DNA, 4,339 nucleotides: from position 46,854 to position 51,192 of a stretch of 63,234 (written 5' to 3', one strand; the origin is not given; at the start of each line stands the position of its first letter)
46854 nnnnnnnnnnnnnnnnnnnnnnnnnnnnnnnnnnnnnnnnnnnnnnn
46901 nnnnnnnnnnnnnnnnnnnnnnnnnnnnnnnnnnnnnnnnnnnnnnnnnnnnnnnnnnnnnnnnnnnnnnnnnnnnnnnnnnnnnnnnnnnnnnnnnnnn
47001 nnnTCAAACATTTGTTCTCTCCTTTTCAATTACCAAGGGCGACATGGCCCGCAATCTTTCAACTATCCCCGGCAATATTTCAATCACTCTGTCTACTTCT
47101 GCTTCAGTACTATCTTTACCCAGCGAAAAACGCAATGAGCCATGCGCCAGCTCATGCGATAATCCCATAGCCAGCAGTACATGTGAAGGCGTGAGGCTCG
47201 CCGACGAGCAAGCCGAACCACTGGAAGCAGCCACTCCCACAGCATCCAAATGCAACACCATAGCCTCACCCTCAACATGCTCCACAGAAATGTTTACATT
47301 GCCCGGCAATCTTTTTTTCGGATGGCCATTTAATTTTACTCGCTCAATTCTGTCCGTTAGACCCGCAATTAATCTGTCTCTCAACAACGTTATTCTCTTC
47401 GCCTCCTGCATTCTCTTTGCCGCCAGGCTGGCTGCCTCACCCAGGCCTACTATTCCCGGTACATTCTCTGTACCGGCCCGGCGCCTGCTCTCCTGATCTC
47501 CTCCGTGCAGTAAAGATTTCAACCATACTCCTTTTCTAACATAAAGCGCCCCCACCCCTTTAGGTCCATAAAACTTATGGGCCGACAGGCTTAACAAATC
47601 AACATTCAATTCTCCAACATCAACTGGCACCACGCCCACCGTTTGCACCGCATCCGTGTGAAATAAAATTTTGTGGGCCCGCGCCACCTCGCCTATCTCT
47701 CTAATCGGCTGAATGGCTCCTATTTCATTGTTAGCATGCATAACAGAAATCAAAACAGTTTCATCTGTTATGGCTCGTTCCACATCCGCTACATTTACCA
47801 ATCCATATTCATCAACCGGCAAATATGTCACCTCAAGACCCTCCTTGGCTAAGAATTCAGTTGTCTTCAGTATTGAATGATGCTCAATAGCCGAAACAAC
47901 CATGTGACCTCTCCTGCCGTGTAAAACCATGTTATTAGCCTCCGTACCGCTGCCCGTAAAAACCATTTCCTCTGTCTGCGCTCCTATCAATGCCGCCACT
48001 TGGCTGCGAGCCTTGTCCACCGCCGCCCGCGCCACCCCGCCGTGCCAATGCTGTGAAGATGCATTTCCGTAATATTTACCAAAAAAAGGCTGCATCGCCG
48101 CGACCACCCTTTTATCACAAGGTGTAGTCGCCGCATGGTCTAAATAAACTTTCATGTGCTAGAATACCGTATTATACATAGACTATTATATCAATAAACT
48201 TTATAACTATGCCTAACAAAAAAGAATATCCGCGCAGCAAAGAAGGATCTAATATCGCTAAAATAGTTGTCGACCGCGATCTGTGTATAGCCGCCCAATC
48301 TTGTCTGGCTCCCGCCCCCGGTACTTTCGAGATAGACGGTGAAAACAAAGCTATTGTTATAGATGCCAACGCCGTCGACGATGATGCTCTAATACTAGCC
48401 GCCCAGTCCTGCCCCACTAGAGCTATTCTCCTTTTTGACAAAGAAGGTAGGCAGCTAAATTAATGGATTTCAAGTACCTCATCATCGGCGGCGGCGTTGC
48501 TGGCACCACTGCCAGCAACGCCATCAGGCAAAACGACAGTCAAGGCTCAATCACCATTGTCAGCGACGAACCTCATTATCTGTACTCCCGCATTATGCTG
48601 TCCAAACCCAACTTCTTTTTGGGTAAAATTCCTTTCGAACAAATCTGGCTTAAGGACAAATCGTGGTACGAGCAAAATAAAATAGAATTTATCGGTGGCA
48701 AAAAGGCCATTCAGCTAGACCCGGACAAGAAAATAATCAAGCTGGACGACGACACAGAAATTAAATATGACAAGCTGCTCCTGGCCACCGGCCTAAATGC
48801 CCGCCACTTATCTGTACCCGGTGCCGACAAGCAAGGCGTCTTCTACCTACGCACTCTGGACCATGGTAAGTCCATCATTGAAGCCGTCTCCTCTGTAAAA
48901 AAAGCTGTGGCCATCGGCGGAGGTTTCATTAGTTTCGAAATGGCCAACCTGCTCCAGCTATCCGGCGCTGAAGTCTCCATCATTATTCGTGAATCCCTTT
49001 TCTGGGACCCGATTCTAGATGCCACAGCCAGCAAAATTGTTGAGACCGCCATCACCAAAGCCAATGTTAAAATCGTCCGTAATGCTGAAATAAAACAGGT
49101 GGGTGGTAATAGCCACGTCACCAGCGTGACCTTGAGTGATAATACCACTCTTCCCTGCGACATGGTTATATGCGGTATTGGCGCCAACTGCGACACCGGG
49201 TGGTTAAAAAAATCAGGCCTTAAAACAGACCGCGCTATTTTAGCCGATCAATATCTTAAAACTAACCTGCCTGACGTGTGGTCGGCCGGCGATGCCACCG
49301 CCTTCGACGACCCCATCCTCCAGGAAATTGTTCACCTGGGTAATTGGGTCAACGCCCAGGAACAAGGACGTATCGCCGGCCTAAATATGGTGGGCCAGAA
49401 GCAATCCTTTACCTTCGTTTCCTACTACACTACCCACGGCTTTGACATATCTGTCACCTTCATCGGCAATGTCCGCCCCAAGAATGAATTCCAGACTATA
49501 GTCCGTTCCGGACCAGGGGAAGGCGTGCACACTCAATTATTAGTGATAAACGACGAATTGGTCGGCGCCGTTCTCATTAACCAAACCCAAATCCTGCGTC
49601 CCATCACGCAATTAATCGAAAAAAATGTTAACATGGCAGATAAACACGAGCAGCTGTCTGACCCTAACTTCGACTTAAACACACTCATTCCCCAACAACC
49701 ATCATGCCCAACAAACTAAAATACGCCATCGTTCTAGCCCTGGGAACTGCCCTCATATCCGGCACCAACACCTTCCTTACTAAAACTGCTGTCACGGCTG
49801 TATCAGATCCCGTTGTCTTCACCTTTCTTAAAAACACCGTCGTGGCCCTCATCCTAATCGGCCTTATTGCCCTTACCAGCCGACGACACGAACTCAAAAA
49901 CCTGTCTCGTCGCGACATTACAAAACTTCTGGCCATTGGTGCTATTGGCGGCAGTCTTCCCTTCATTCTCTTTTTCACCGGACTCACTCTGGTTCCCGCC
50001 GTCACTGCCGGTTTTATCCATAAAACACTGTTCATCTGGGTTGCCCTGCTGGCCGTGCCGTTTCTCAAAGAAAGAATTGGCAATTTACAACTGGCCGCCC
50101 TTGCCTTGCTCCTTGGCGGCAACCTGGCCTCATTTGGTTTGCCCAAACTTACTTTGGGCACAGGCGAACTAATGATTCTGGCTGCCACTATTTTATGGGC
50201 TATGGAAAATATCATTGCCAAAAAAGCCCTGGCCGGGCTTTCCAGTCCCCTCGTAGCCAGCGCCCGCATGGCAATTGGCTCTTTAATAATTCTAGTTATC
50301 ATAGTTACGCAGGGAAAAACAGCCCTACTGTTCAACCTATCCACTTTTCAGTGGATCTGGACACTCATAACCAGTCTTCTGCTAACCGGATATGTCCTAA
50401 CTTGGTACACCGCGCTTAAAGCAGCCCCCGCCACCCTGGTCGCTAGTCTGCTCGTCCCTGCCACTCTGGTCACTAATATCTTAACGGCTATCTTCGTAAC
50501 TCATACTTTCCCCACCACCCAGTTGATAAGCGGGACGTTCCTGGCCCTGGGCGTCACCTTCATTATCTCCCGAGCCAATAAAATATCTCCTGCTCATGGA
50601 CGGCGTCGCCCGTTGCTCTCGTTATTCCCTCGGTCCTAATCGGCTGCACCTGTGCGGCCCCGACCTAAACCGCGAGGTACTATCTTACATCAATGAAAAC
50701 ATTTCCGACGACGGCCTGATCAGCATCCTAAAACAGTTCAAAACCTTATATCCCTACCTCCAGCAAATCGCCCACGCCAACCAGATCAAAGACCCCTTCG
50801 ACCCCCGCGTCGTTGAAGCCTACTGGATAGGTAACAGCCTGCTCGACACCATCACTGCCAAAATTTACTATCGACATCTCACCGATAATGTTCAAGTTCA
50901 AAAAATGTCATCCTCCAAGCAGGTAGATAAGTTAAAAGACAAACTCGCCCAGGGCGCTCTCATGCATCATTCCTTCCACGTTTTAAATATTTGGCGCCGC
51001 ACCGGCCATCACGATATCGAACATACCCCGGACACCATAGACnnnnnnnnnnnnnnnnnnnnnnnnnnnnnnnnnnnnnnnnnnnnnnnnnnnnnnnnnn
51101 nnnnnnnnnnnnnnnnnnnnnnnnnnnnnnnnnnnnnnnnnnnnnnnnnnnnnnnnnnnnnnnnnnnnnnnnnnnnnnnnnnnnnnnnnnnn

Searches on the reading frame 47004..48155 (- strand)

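Call 67: search_protein_families(library=ncbifam, proteins=[window:47004-48155:-], max_evalue=0.01)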
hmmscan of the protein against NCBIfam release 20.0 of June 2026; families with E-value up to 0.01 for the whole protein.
window:47004-48155:- (383 aa): 38 families (the best 25 are shown)
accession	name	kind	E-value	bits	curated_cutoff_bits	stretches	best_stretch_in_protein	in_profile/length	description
TIGR03402.1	FeS_nifS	equivalog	4.2e-162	539.2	530.75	1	3-374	1-379/379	cysteine desulfurase NifS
NF010611.0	PRK14012.1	equivalog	5.4e-127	424.1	548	1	2-375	6-389/406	IscS subfamily cysteine desulfurase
TIGR02006.1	IscS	equivalog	6.2e-126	420.6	643.2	1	2-374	4-384/402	IscS subfamily cysteine desulfurase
TIGR03235.1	DNA_S_dndA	equivalog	3.7e-115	385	480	1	4-345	1-353/353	cysteine desulfurase DndA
TIGR03403.1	nifS_epsilon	equivalog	2.1e-110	369.2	587.7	1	3-372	1-380/382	NifS family cysteine desulfurase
NF002806.0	PRK02948.1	subfamily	1.1e-96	324.1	304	1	3-367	2-374/381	IscS subfamily cysteine desulfurase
TIGR01977.1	am_tr_V_EF2568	hypoth_equivalog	6e-52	176.9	377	1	3-361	1-373/376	cysteine desulfurase family protein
TIGR01979.1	sufS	subfamily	1.3e-48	165.9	475.1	1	3-364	20-398/403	SufS family cysteine desulfurase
NF040779.1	Sec_lyase_SclA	exception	1e-34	120.1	525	1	3-364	1-376/378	selenocysteine lyase SclA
NF041166.1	f2_encap_cargo1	exception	4.3e-33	115.3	800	1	3-211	247-465/623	family 2A encapsulin nanocompartment cargo protein cysteine desulfurase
NF006791.0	PRK09295.1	equivalog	1.5e-30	106.6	661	1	3-319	25-367/406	cysteine desulfurase SufS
TIGR01976.1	am_tr_V_VC1184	hypoth_equivalog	3.9e-29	102.1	352.35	2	3-210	20-235/401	cysteine desulfurase-like protein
NF008126.0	PRK10874.1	equivalog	1.6e-28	100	607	1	2-317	20-359/401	cysteine desulfurase CsdA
TIGR03392.1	FeS_syn_CsdA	equivalog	9.8e-28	97.4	493.6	1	2-360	17-388/398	cysteine desulfurase CsdA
TIGR04343.1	egtE_PLP_lyase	equivalog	1.8e-20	73.1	400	1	42-215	52-223/370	ergothioneine biosynthesis PLP-dependent enzyme EgtE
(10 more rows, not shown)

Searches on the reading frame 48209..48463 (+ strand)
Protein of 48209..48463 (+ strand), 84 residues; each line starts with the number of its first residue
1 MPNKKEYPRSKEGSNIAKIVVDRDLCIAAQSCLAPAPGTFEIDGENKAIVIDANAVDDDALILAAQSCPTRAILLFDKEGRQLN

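Call 5: search_protein_families(library=pfam, proteins=[window:48209-48463:+], max_evalue=0.01)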
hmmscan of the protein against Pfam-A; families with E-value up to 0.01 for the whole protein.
window:48209-48463:+ (84 aa): 3 families
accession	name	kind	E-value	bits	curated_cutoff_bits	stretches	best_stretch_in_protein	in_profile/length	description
PF13370.11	Fer4_13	-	3.5e-10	40.8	24.5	1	21-73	1-56/58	4Fe-4S single cluster domain of Ferredoxin I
PF13459.11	Fer4_15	-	9.6e-08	33.1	22.4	1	19-74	1-65/66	4Fe-4S single cluster domain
PF06902.16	Fer4_19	-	0.00031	21.1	24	1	18-73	7-59/64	Divergent 4Fe-4S mono-cluster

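Call 6: search_protein_families(library=ncbifam, proteins=[window:48209-48463:+], max_evalue=0.01)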
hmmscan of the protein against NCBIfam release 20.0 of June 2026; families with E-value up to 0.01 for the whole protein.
window:48209-48463:+ (84 aa): 1 family
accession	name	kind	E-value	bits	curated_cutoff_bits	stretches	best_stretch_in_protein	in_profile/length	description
NF045874.1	Vhu_polyferre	exception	0.0026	16.6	600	1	11-75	183-245/381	F420-non-reducing hydrogenase associated-polyferredoxin VhuB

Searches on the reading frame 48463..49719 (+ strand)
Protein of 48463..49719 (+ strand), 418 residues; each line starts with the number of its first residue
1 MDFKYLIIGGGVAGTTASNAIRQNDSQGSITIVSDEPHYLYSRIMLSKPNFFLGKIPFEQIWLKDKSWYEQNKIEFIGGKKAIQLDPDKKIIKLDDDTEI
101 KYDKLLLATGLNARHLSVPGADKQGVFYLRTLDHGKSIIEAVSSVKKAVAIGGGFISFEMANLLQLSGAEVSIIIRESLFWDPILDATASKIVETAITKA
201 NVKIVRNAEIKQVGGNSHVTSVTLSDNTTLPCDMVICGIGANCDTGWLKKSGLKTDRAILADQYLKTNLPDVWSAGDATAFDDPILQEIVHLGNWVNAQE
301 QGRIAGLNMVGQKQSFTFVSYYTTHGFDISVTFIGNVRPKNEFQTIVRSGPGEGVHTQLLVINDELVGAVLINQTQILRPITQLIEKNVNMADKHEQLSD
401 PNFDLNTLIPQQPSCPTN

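Call 5: search_protein_families(library=pfam, proteins=[window:48463-49719:+], max_evalue=0.01)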
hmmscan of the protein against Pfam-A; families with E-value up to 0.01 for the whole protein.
window:48463-49719:+ (418 aa): 8 families
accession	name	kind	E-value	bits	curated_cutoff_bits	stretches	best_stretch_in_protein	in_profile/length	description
PF07992.20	Pyr_redox_2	-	4.7e-57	194.1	26.1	1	4-302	2-291/291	Pyridine nucleotide-disulphide oxidoreductase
PF00070.33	Pyr_redox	-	4.1e-16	59.7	22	1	147-226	1-81/82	Pyridine nucleotide-disulphide oxidoreductase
PF13738.12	Pyr_redox_3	-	5.8e-10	39.3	30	1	98-276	121-305/305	Pyridine nucleotide-disulphide oxidoreductase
PF18267.7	Rubredoxin_C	-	1e-07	32.3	25.9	1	326-388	7-69/70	Rubredoxin NAD+ reductase C-terminal domain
PF14759.12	Reductase_C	-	3.1e-05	24.8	25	1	327-408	7-84/85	Reductase C-terminal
PF13454.12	NAD_binding_9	-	6.7e-05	23.3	21.8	0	7-38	2-35/155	FAD-NAD(P)-binding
PF03486.20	HI0933_like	-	9.8e-05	22.3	50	0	188-241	110-164/244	HI0933-like protein Rossmann domain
PF01266.30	DAO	-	0.0091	16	27.9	0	5-33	2-28/353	FAD dependent oxidoreductase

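Call 6: search_protein_families(library=ncbifam, proteins=[window:48463-49719:+], max_evalue=0.01)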
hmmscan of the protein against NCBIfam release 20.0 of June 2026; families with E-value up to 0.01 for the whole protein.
window:48463-49719:+ (418 aa): 58 families (the best 25 are shown)
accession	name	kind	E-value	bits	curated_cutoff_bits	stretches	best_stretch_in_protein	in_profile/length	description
NF045765.1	PhenlGlyoxDHPadH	equivalog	1.8e-65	221.5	475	1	2-398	2-399/416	NADH-dependent phenylglyoxylate dehydrogenase subunit epsilon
NF042949.2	3PPDioc_HcaD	equivalog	4.3e-63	213.4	450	1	5-391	4-384/386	3-phenylpropionate/cinnamic acid dioxygenase ferredoxin--NAD(+) reductase subunit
NF041682.1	ant_diox_AndAa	equivalog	1.6e-53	181.8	650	1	4-408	5-405/406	anthranilate 1,2-dioxygenase system ferredoxin--NAD(+) reductase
TIGR02374.1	nitri_red_nirB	equivalog_domain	9.6e-52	176.4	578.35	1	7-400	3-397/794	nitrite reductase large subunit NirB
NF007286.0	PRK09754.1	equivalog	1e-48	166.1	447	1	5-406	6-398/400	phenylpropionate dioxygenase ferredoxin reductase subunit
TIGR03385.1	CoA_CoA_reduc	equivalog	1.3e-39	136.2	578.8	1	5-317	2-321/439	CoA-disulfide reductase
NF007123.0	PRK09564.1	equivalog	5.9e-35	120.8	458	1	4-317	2-322/444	CoA-disulfide reductase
NF011565.0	PRK14989.1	subfamily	6.1e-30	104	883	1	4-401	5-403/847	nitrite reductase large subunit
NF003437.0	PRK04965.1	equivalog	6.5e-30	104.4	392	1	4-283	4-279/378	NADH:flavorubredoxin reductase NorW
NF046103.1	NOXase_Strep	equivalog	8.3e-29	100.8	600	1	5-313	2-315/442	H2O-forming NADH oxidase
TIGR01350.1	lipoamide_DH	equivalog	2.6e-23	82.5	408.8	1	69-280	99-310/461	dihydrolipoyl dehydrogenase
NF010037.0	PRK13512.1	equivalog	1.3e-22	80.3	394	1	4-279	3-279/438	CoA-disulfide reductase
TIGR02053.1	MerA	equivalog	1.4e-20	73.8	454.45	1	75-312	105-331/465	mercury(II) reductase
NF004776.0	PRK06116.1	equivalog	5e-19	68.6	480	1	68-279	102-305/450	glutathione-disulfide reductase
NF004945.0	PRK06292.2-3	equivalog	1.3e-18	67.2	494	1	71-279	103-305/457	dihydrolipoyl dehydrogenase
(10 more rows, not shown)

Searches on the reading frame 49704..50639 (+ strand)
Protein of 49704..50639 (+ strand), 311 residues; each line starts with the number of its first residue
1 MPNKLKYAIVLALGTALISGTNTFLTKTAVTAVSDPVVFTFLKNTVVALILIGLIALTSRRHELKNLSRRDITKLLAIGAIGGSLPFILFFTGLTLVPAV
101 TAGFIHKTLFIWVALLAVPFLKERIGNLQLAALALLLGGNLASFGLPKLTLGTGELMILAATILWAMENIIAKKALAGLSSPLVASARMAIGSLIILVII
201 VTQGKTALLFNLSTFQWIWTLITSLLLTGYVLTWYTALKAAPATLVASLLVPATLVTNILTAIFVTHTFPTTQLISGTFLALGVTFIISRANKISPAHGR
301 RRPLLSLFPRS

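Call 5: search_protein_families(library=pfam, proteins=[window:49704-50639:+], max_evalue=0.01)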
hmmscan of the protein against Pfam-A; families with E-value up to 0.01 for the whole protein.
window:49704-50639:+ (311 aa): 1 family
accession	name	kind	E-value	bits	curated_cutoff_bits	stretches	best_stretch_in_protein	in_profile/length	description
PF00892.27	EamA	-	2.2e-27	96.4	28.2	2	7-139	2-129/135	EamA-like transporter family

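Call 67: search_protein_families(library=ncbifam, proteins=[window:49704-50639:+], max_evalue=0.01)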
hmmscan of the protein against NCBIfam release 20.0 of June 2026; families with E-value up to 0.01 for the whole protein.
window:49704-50639:+ (311 aa): 2 families
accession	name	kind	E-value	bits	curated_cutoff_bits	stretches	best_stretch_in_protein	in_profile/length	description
TIGR00950.1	2A78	equivalog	3.1e-09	36.6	230.2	2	7-140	128-263/264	carboxylate/amino acid/amine transporter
NF050091.1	ArAmAcExpYddG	equivalog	0.00082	19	300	0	29-173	22-171/285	aromatic amino acid exporter YddG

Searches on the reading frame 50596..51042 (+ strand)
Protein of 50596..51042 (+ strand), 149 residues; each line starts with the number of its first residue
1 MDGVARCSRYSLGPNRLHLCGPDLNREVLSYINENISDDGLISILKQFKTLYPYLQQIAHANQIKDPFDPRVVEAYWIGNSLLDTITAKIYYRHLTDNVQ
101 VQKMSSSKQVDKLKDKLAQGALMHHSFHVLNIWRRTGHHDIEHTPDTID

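Call 44: search_protein_families(library=pfam, proteins=[window:50596-51042:+], max_evalue=10)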
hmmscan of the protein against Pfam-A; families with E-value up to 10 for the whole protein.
window:50596-51042:+ (149 aa): 1 family
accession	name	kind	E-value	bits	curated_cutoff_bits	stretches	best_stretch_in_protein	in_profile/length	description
PF19927.4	DUF6390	-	3.3e-30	105.8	25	1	2-133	4-128/244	Family of unknown function (DUF6390)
